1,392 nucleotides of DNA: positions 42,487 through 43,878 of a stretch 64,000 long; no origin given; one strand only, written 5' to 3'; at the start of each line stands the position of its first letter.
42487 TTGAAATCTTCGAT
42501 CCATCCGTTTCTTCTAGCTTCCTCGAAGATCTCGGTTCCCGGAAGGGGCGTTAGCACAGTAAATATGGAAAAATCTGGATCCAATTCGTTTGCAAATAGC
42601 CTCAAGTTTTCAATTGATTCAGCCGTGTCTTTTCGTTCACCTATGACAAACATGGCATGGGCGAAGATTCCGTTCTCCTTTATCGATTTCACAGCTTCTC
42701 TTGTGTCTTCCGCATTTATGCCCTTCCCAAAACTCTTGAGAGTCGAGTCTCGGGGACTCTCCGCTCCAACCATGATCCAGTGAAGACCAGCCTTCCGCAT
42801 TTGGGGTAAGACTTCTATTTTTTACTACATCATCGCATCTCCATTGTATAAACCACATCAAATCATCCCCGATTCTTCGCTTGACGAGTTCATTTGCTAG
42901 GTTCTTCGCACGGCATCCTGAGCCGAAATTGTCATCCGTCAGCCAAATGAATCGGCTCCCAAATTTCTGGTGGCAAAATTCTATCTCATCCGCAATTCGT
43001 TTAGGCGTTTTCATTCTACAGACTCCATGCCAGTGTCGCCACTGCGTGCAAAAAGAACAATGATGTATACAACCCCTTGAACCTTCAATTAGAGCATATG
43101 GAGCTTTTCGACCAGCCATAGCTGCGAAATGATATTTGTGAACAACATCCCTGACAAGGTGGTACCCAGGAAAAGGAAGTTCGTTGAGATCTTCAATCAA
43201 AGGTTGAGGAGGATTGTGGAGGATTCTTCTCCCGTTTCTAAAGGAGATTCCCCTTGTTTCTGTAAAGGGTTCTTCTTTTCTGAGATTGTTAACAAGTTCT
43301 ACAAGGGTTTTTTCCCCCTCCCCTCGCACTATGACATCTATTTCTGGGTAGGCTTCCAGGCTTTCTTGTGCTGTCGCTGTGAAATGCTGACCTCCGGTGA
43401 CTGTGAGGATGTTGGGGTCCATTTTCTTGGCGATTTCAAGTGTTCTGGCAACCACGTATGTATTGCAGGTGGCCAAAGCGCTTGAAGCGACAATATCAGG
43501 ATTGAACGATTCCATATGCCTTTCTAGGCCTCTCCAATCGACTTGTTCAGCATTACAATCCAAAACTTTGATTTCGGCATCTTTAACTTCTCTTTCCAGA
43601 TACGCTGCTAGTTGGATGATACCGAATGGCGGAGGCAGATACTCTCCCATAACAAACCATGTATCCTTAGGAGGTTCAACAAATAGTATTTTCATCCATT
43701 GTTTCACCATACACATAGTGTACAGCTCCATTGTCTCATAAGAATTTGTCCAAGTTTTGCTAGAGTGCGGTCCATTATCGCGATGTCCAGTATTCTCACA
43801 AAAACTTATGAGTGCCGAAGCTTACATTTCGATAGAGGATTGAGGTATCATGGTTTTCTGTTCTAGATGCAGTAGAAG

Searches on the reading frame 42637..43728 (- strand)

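Call 70: search_protein_families(library=pfam, proteins=[window:42637-43728:-], max_evalue=0.001)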
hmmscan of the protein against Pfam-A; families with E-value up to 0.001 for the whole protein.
window:42637-43728:- (363 aa): 2 families
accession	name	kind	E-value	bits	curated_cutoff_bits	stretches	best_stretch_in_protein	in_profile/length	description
PF02310.24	B12-binding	-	7.6e-21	74.6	32.1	1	31-146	11-121/121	B12 binding domain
PF04055.27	Radical_SAM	-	2.3e-06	28.3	29.5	1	216-271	3-59/166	Radical SAM superfamily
